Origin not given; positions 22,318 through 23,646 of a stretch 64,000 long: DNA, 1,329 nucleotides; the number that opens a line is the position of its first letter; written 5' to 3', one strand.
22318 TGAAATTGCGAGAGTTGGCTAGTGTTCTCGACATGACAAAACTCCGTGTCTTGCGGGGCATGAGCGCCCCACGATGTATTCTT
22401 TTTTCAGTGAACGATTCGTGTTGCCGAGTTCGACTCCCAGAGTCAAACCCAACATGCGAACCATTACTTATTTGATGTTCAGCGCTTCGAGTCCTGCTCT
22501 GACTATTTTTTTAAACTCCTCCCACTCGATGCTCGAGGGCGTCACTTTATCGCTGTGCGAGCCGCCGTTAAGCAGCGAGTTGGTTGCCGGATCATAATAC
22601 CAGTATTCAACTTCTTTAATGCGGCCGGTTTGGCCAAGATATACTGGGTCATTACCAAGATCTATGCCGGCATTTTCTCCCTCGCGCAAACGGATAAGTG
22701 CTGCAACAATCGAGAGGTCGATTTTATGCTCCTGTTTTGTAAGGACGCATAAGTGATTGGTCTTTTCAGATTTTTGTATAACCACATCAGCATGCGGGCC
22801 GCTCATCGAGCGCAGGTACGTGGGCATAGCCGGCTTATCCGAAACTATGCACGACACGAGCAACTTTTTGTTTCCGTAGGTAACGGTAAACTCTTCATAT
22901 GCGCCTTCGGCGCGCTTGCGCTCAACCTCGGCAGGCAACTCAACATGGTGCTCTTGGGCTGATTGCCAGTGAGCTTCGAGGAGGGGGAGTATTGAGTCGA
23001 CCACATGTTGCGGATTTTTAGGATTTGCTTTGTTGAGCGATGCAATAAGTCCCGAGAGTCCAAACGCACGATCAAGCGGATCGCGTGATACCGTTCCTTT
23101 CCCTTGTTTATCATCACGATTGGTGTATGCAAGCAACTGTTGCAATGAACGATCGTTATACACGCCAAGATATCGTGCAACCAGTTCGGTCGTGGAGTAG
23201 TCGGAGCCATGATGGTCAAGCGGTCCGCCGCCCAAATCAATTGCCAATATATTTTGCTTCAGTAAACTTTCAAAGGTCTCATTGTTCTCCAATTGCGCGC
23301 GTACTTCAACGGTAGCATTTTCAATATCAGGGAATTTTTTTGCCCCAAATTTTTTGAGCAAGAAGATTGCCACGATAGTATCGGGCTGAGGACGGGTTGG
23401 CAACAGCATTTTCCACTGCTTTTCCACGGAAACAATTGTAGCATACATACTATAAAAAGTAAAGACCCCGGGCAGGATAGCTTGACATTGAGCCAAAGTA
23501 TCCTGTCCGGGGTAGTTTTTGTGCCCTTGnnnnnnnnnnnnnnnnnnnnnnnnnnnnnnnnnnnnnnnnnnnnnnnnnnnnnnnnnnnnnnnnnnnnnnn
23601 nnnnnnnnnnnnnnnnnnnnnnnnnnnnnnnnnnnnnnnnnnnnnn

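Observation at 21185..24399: Three-gene minus-strand operon of unknown proteins between rseP and proS, a candidate uncharacterised system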

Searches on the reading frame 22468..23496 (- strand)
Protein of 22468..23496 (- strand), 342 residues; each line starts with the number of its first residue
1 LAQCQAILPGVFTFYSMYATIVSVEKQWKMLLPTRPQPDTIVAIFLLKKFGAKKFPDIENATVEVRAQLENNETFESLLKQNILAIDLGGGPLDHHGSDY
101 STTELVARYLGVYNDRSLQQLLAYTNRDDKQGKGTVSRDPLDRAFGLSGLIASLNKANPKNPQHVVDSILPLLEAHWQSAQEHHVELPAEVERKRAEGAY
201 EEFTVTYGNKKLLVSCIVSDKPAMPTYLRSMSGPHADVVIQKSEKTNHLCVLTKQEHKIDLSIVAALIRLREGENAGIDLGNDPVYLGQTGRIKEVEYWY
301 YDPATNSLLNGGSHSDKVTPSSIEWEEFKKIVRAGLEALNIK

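Call 3: search_protein_families(library=pfam, proteins=[window:22468-23496:-], max_evalue=1)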
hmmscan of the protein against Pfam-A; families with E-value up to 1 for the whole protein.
window:22468-23496:- (342 aa): 0 families

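Call 4: search_protein_families(library=padloc, proteins=[window:22468-23496:-], max_evalue=1)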
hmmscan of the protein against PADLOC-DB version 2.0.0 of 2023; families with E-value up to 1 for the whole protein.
window:22468-23496:- (342 aa): 0 families

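Call 5: search_protein_families(library=ncbifam, proteins=[window:22468-23496:-], max_evalue=1)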
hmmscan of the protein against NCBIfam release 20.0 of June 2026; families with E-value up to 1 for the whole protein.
window:22468-23496:- (342 aa): 0 families

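Call 6: search_protein_families(library=phrogs, proteins=[window:22468-23496:-], max_evalue=1)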
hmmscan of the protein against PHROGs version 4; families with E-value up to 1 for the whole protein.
window:22468-23496:- (342 aa): 2 families
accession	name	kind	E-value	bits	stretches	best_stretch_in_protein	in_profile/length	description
phrog_23471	-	unknown function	0.14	13.2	1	56-135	76-154/170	-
phrog_12032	-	tail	0.32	11.4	1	213-255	36-78/160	short tail fiber protein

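Call 11: find_homologous_proteins(query=window:22468-23496:-)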
Query window:22468-23496:- (342 aa): 481 proteins with E <= 0.001 among 5665 candidates; the best 120 are listed.
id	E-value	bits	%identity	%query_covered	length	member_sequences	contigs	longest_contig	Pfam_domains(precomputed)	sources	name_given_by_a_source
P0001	1.2e-215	733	100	95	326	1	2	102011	-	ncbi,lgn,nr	ncbi:MAG TPA: hypothetical protein VMR46_00635 [Candidatus Paceibacterota bacterium]|nr:hypothetical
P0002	2.7e-164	564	76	92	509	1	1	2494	PF02834.23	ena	-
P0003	1.2e-161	555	75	96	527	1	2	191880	PF02834.23,PF13563.13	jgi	jgi:2'-5' RNA ligase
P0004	3.5e-157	541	75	92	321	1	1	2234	-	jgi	jgi:hypothetical protein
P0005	4.5e-157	540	76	92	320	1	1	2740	-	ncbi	-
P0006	1.1e-133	463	66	91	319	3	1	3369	-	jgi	-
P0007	1.5e-132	460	66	90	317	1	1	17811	-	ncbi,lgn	-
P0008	3.6e-131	455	64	92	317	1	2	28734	-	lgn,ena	-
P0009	3.7e-130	452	65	91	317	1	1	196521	-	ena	-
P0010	8.3e-130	451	65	90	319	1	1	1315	-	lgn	-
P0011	1.1e-129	450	63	92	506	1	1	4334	PF02834.23,PF13563.13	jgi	-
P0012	6.3e-129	448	66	90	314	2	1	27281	-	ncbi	-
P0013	5.4e-128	445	64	92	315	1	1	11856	-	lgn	-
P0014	4.6e-127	442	63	90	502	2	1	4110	PF02834.23,PF13563.13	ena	-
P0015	1.0e-126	440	65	90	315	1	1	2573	-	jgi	jgi:hypothetical protein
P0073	1.3e-100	355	53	92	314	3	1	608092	-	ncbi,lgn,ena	-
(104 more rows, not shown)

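Call 12: search_solved_structures(query=window:22468-23496:-, max_evalue=10, show_alignments=2)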
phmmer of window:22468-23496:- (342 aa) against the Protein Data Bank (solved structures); distinct sequences matched with E-value up to 10: 1.
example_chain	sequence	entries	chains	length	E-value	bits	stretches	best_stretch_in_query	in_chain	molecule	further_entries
3q0b_X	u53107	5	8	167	0.25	13.4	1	74-169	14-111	Histone-lysine N-methyltransferase, H3 lysine-9 specific SUVH5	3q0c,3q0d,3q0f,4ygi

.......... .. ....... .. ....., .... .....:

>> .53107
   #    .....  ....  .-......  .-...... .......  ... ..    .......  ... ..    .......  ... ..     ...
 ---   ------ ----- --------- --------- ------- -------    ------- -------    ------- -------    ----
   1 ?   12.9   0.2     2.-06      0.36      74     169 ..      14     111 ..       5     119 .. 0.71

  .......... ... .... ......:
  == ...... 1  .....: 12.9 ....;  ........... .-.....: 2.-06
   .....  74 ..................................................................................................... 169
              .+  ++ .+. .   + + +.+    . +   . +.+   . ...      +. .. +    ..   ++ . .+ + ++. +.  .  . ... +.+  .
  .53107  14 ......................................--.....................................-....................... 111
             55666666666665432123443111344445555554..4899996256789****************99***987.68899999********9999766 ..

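Call 20: find_encoding_contigs(protein=P0003, flank=8000, max_places=2)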
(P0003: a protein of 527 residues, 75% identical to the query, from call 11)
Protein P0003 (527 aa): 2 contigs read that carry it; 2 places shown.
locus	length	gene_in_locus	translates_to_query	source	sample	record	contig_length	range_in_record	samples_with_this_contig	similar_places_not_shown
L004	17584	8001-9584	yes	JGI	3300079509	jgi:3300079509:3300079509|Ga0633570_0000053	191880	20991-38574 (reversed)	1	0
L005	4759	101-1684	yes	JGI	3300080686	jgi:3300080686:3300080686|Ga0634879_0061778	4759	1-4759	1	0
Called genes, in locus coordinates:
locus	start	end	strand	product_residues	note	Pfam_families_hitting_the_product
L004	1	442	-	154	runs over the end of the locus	PF03449:GreA_GreB_N, PF01272:GreA_GreB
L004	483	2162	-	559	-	PF03717:PBP_dimer, PF00905:Transpeptidase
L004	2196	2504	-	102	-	-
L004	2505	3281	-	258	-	PF04085:MreC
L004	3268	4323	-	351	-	PF00022:Actin (faint), PF06723:MreB_Mbl, PF00012:HSP70, PF11104:PilM_2 (faint), PF14450:FtsA, PF23717:DUF7159 (weak)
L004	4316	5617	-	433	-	PF00587:tRNA-synt_2b, PF03129:HGTP_anticodon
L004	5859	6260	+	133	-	-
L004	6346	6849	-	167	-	-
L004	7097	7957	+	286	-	-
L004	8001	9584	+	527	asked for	PF02834:LigT_PEase (weak), PF13563:2_5_RNA_ligase2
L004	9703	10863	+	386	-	-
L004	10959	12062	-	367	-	PF02163:Peptidase_M50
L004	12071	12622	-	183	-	PF01765:RRF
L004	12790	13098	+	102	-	-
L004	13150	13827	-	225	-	PF00730:HhH-GPD, PF00633:HHH (weak)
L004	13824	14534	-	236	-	PF13177:DNA_pol3_delta2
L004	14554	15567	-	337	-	PF00022:Actin (weak), PF06723:MreB_Mbl, PF25216:Volactin (weak), PF00012:HSP70, PF14450:FtsA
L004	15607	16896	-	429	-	PF00275:EPSP_synthase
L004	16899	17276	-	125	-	-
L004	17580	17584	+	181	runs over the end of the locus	PF01327:Pep_deformylase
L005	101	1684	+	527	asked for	PF02834:LigT_PEase (weak), PF13563:2_5_RNA_ligase2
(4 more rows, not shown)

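Call 21: find_encoding_contigs(protein=P0009, flank=8000, max_places=2)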
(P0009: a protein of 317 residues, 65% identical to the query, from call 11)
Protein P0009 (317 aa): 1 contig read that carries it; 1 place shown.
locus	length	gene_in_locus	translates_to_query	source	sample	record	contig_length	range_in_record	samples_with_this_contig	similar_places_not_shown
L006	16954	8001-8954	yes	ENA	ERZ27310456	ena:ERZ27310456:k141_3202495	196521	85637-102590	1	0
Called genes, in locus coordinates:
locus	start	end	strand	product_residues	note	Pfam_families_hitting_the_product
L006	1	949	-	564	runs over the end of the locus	PF03717:PBP_dimer, PF00905:Transpeptidase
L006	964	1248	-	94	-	-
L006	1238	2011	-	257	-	PF04085:MreC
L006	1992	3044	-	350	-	PF00022:Actin (faint), PF06723:MreB_Mbl, PF00012:HSP70, PF14450:FtsA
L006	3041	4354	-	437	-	PF00587:tRNA-synt_2b, PF03129:HGTP_anticodon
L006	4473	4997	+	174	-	-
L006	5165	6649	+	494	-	-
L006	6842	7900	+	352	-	-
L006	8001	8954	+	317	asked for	-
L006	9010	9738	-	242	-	PF00326:Peptidase_S9 (weak)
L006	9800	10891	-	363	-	PF02163:Peptidase_M50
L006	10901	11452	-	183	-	PF01765:RRF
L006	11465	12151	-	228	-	PF00730:HhH-GPD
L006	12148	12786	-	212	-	PF13177:DNA_pol3_delta2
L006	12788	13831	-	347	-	PF00022:Actin (weak), PF06723:MreB_Mbl, PF25216:Volactin (weak), PF00012:HSP70, PF14450:FtsA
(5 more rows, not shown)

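Call 22: find_encoding_contigs(protein=P0073, flank=8000, max_places=2)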
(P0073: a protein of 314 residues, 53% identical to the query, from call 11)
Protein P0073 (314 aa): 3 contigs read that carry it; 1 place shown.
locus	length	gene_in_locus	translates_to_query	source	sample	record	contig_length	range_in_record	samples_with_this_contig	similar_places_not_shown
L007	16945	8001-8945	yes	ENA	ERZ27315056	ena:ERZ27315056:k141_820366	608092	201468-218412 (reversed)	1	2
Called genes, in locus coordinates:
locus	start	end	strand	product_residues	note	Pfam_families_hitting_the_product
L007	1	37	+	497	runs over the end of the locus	PF03193:RsgA_GTPase (faint), PF13555:AAA_29 (faint), PF00005:ABC_tran, PF02463:SMC_N (faint), PF13401:AAA_22 (faint), PF20720:nSTAND3 (faint), PF13304:AAA_21 (weak), PF00005:ABC_tran, +2 more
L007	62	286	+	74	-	PF01541:GIY-YIG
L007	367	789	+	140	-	PF07681:DoxX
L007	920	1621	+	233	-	PF01551:Peptidase_M23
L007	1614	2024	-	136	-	PF01812:5-FTHF_cyc-lig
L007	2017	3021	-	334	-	PF02655:ATP-grasp_3 (faint), PF07478:Dala_Dala_lig_C (weak), PF08443:RimK (weak)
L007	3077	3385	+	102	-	PF01035:DNA_binding_1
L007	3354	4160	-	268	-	PF01479:S4, PF00849:PseudoU_synth_2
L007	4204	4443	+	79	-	PF07866:DUF1653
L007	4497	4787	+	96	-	-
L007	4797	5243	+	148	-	-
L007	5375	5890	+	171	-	PF04542:Sigma70_r2, PF08281:Sigma70_r4_2, PF04545:Sigma70_r4 (weak)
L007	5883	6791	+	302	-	PF18915:DUF5667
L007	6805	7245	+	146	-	-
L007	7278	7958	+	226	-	-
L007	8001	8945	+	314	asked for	-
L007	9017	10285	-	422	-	-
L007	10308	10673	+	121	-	PF04020:Phage_holin_4_2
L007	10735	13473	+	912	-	PF26449:DUF8128, PF01935:DUF87 (weak)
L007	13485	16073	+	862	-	-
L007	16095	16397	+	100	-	-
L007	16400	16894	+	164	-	PF00254:FKBP_C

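Call 26: search_solved_structures(query=A2, max_evalue=10, show_alignments=3)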
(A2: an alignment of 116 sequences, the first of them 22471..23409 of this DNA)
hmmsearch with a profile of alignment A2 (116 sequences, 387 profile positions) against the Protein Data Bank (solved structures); distinct sequences matched with E-value up to 10: 0.

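Call 27: search_protein_families(library=pfam, alignment_id=A2, max_evalue=1)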
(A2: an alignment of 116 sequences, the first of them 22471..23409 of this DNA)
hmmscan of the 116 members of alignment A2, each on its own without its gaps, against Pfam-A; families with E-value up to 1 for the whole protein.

A. member 1, window:22471-23409:- (313 aa): 0 families

B. families by the number of members that match (of 116 scanned): 43 families (the first 25 are shown)
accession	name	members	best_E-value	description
PF02983.19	Pro_Al_protease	27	0.0046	Alpha-lytic protease prodomain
PF02834.22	LigT_PEase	22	2.5e-16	LigT like Phosphoesterase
PF13563.12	2_5_RNA_ligase2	20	4.7e-14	2'-5' RNA ligase superfamily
PF09828.14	ChrB_C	5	0.00012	ChrB, C-terminal domain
PF04073.20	tRNA_edit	4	0.022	Aminoacyl-tRNA editing domain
PF10708.14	DUF2510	3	0.23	Protein of unknown function (DUF2510)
PF17718.6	DUF5563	2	0.036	Family of unknown function (DUF5563)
PF22373.2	MG491_central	2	0.14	Organelle protein MG491, central domain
PF06055.17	ExoD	2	0.16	Exopolysaccharide synthesis, ExoD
PF16356.10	DUF4983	2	0.2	Domain of unknown function (DUF4983)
PF17015.10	DUF5094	1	0.0074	Domain of unknown function (DUF5094)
PF04237.18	YjbR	1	0.012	YjbR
PF09655.15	Nitr_red_assoc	1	0.013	Conserved nitrate reductase-associated protein (Nitr_red_assoc)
PF20172.3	DUF6538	1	0.017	Domain of unknown function (DUF6538)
PF10469.15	AKAP7_NLS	1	0.021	AKAP7 2'5' RNA ligase-like domain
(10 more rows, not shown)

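Call 30: predict_structure(alignment_id=A2)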
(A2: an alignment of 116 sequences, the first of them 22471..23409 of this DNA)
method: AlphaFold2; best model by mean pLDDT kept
length: 313 residues; sequences in the alignment: 116
mean_pLDDT: 94.1   pTM: 0.86
mean pLDDT of the five models: 94.1, 93.7, 93.6, 92.7, 92.6
residues with pLDDT >= 90: 278; 70-90: 22; 50-70: 12; < 50: 1
segments of 3 or more residues with pLDDT < 50: none
pLDDT, mean of each block of 10 residues (from residue 1): 96 98 97 96 95 96 93 97 96 90 68 73 96 98 96 96 98 96 98 96 96 97 96 98 98 96 97 96 88 98 96 59
secondary structure, 60 per line:
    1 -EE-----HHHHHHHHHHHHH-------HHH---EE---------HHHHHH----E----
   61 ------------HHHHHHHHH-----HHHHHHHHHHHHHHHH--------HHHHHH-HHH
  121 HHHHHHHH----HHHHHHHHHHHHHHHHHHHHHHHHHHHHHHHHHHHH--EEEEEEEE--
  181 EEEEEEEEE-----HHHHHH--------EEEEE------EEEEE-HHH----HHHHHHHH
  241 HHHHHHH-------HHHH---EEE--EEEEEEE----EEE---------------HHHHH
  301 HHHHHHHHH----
elements in order: H9-21 H46-51 H73-81 H87-102 H111-116 H118-128 H133-168 E171-178 E181-189 H195-200 E209-213 E220-224 H233-247 H255-258 E262-264 E267-273 E278-280 H296-309

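Call 36: find_related_loci(query=A2, collection=genome_contigs, flank=7000)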
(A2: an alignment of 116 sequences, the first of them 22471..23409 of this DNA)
Query A2 (313 aa) in genome_contigs; peptide patterns used: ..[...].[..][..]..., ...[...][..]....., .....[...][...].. (x = any residue, [..] = any of these).
296 stretches matched a pattern; 144 encode a relative of the query (tblastn E <= 1e-3); the best 80 are kept; 80 distinct loci.
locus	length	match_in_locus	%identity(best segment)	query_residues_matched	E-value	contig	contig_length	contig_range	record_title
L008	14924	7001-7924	66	1-308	3e-137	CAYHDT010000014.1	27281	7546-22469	MAG TPA_asm: uncultured Candidatus Saccharibacteria bacterium isolate ERP119705_co10_179 genome assembly, contig: NODE_1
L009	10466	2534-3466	63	1-308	5e-132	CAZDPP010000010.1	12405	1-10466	MAG TPA_asm: uncultured Candidatus Saccharibacteria bacterium isolate SRP278252_co2_802 genome assembly, contig: NODE_10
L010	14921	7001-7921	60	1-307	3e-124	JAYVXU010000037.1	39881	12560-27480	MAG: Candidatus Adlerbacteria bacterium isolate GL85_DN_metabinner_15 GL85_DN_metabinner_15_36, whole genome shotgun seq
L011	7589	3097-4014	58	3-308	6e-119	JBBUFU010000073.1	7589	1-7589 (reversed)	MAG: Patescibacteria group bacterium isolate H43-bin025_1 H43_bin025_1_000000000073, whole genome shotgun sequence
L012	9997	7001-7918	56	1-308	3e-113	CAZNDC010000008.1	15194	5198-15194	MAG TPA_asm: uncultured Candidatus Saccharibacteria bacterium isolate SRP178908_co2_72 genome assembly, contig: NODE_187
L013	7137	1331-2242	58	1-308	1e-112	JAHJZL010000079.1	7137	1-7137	MAG: Patescibacteria group bacterium isolate Undefined_mixed_planktonic.mb.113 Undefined_mixed_p.mb.113_k141_1337561, wh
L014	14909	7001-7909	54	1-307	7e-108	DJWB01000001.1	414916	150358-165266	MAG TPA_asm: Patescibacteria group bacterium UBA6241 UBA6241_contig_4350, whole genome shotgun sequence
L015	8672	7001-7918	55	1-308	8e-108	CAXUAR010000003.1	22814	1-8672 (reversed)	MAG TPA_asm: uncultured bacterium isolate public_SRR14722149_metawrap_bin.2 genome assembly, contig: public_SRR14722149_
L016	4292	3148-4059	55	1-307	3e-108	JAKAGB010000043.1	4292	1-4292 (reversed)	MAG: bacterium isolate WY2.bin141 NODE_42610_length_4292_cov_2.814166, whole genome shotgun sequence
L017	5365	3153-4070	54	1-308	2e-106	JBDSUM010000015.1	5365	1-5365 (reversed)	MAG: Candidatus Paceibacterota bacterium isolate cluster1_bin.581 k127_11667025, whole genome shotgun sequence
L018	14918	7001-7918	54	1-308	1e-105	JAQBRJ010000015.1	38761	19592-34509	MAG: Parcubacteria group bacterium isolate RYN_396 scaffold_1232462, whole genome shotgun sequence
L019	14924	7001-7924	60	1-308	2e-118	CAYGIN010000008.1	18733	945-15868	MAG TPA_asm: uncultured Candidatus Saccharibacteria bacterium isolate ERP113451_co1_187 genome assembly, contig: NODE_34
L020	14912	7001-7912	53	1-308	2e-103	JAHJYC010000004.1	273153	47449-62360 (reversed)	MAG: Patescibacteria group bacterium isolate UMS_A.mb.28 UMS_A.mb.28_k119_387276, whole genome shotgun sequence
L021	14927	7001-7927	47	1-307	3e-86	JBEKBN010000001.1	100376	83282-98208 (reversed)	MAG: Minisyncoccia bacterium isolate SPRUCE 137 SPRUCE_137_1, whole genome shotgun sequence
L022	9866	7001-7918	48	1-307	2e-85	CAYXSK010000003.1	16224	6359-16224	MAG TPA_asm: uncultured Candidatus Saccharibacteria bacterium isolate binchicken_co387_6 genome assembly, contig: NODE_4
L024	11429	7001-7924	48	1-309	1e-84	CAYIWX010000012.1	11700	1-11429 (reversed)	MAG TPA_asm: uncultured Candidatus Saccharibacteria bacterium isolate ERP119705_co3_575 genome assembly, contig: NODE_66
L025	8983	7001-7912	44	1-309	2e-84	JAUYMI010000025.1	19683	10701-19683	MAG: bacterium isolate C24_metabat.bin.8 C24_k141_532806, whole genome shotgun sequence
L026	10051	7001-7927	47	1-307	2e-84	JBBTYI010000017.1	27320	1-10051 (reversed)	MAG: Patescibacteria group bacterium isolate H43-bin026_1 H43_bin026_1_000000000017, whole genome shotgun sequence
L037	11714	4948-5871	48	1-307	3e-81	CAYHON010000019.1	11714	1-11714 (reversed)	MAG TPA_asm: uncultured Candidatus Saccharibacteria bacterium isolate ERP119705_co14_178 genome assembly, contig: NODE_7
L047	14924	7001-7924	44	1-307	5e-79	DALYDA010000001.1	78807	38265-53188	MAG TPA_asm: Candidatus Paceibacterota bacterium isolate CTOTU14215 NODE_50_length_78807_cov_4.995289, whole genome shot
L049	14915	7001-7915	44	1-307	5e-77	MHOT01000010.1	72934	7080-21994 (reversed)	MAG: Candidatus Staskawiczbacteria bacterium RIFCSPHIGHO2_02_FULL_42_22 rifcsphigho2_02_scaffold_2933, whole genome shot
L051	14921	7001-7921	44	1-307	1e-75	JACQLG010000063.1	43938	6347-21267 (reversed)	MAG: Candidatus Niyogibacteria bacterium isolate NC_groundwater_1197_Ag_S-0.1um_44_56 S_p1_S3_coassembly_k141_1922987, w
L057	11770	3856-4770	44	1-307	3e-75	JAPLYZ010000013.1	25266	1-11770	MAG: Candidatus Staskawiczbacteria bacterium isolate LacPavin_0920_WC70_MAG_39_33 LacPavin_0920_WC70_scaffold_1522281, w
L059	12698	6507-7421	44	1-307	4e-75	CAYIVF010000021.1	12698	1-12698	MAG TPA_asm: uncultured Candidatus Saccharibacteria bacterium isolate ERP119705_co5_43 genome assembly, contig: NODE_623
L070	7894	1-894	43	8-307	4e-71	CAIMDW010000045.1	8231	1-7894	MAG: Candidatus Staskawiczbacteria bacterium isolate AlinenLipids_bin-0015 genome assembly, contig: bin-0015:45/45, whol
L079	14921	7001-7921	42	1-307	4e-68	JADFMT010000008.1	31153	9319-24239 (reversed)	MAG: Patescibacteria group bacterium isolate B5T1B11 B5T1B11_NODE208, whole genome shotgun sequence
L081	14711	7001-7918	43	1-307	1e-67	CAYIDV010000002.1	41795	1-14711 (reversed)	MAG TPA_asm: uncultured Candidatus Saccharibacteria bacterium isolate ERP119705_co1_218 genome assembly, contig: NODE_77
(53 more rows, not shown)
